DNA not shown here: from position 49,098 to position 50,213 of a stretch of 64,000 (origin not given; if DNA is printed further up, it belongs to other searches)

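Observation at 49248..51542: Two secreted proteins with TasA-like signal peptides: candidate substrates of the SipW fusion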

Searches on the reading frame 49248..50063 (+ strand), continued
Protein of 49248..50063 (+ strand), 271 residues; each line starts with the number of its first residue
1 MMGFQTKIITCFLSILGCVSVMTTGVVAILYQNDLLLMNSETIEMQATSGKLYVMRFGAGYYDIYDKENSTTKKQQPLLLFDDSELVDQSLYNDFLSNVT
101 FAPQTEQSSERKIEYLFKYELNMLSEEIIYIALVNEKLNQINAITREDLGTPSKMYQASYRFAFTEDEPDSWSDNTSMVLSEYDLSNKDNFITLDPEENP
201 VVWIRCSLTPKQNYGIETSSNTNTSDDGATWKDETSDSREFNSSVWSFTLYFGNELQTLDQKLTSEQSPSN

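Call 85: search_protein_families(library=ncbifam, proteins=[P0193, P0200, P0203, P0205, P0212, P0215, P0223, P0226, P0201, P0213], max_evalue=0.1)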
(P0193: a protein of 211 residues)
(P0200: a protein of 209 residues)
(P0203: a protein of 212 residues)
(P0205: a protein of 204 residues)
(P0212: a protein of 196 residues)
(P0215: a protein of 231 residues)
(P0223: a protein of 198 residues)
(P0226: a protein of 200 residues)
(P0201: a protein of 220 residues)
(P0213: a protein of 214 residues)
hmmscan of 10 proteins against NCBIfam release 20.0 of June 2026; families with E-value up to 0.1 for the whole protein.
P0193 (211 aa): 1 family
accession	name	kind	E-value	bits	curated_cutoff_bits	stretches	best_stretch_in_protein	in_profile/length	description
TIGR01451.2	B_ant_repeat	repeat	0.025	14.6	24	1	115-145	11-41/53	DUF11 type repeat protein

P0200 (209 aa): 1 family
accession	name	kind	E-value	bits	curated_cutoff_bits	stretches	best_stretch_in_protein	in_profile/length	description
NF053819.1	EF0750_LPXTG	subfamily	0.074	13.6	47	0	1-44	1-43/105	EF2685/EF0750 family sortase-dependent surface protein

P0203 (212 aa): 0 families

P0205 (204 aa): 1 family
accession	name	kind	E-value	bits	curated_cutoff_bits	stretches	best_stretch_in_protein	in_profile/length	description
NF053819.1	EF0750_LPXTG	subfamily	0.013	16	47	1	1-44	1-43/105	EF2685/EF0750 family sortase-dependent surface protein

P0212 (196 aa): 1 family
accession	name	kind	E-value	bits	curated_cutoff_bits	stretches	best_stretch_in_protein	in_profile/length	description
NF053819.1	EF0750_LPXTG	subfamily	0.00085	19.8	47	1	1-56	1-55/105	EF2685/EF0750 family sortase-dependent surface protein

P0215 (231 aa): 0 families

P0223 (198 aa): 1 family
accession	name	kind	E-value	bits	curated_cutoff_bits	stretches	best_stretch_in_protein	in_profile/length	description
NF053819.1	EF0750_LPXTG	subfamily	0.0098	16.4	47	1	1-51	1-44/105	EF2685/EF0750 family sortase-dependent surface protein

P0226 (200 aa): 0 families

P0201 (220 aa): 1 family
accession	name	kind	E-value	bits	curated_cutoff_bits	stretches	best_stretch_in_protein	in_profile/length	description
NF053819.1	EF0750_LPXTG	subfamily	0.034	14.7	47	1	1-44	1-43/105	EF2685/EF0750 family sortase-dependent surface protein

P0213 (214 aa): 1 family
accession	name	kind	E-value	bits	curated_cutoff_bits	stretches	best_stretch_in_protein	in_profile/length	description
NF053819.1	EF0750_LPXTG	subfamily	0.046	14.2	47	1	1-51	1-44/105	EF2685/EF0750 family sortase-dependent surface protein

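Call 86: find_encoding_contigs(protein=P0212, flank=8000, max_places=3)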
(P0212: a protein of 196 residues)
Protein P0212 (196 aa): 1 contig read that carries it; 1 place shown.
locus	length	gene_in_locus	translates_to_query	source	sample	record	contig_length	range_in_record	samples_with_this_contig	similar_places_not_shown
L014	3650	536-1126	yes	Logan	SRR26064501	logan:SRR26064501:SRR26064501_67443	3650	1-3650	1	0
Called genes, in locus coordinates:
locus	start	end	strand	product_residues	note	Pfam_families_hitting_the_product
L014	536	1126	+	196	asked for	-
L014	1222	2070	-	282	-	-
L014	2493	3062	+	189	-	PF07670:Gate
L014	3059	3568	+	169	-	PF07670:Gate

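Call 87: find_encoding_contigs(protein=P0193, flank=8000, max_places=3)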
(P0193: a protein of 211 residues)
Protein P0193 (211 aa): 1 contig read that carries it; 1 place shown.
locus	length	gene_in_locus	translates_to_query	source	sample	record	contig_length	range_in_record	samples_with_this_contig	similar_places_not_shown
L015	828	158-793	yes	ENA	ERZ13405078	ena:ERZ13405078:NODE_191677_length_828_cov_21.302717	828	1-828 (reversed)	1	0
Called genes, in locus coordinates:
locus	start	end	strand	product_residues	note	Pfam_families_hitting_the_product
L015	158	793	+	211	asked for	-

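Call 88: find_encoding_contigs(protein=P0144, flank=8000, max_places=3)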
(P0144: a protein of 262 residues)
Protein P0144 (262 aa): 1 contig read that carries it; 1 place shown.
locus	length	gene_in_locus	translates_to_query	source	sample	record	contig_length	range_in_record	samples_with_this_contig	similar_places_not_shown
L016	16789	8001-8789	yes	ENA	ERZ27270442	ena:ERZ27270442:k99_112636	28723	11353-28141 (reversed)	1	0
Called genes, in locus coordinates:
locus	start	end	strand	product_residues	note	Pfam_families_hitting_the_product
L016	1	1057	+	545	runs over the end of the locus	?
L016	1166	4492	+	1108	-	PF21445:ADDB_N, PF12705:PDDEXK_1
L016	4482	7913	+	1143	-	PF00580:UvrD-helicase, PF01443:Viral_helicase1 (faint), PF13087:AAA_12 (faint), PF13245:AAA_19, PF13361:UvrD_C, PF13538:UvrD_C_2 (faint), PF12705:PDDEXK_1 (weak)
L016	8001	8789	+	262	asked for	-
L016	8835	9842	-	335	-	PF14057:GGGtGRT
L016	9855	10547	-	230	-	-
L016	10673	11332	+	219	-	PF01205:Impact_N, PF09186:DUF1949 (faint)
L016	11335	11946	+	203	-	PF27462:RecX_N, PF21982:RecX_HTH1 (weak), PF02631:RecX_HTH2 (weak), PF21981:RecX_HTH3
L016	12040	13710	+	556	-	-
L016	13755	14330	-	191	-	-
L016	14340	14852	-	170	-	PF04525:LOR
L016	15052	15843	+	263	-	PF01790:LGT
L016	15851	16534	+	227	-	PF09789:CC149 (weak)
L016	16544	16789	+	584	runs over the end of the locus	PF08439:Peptidase_M3_N, PF01432:Peptidase_M3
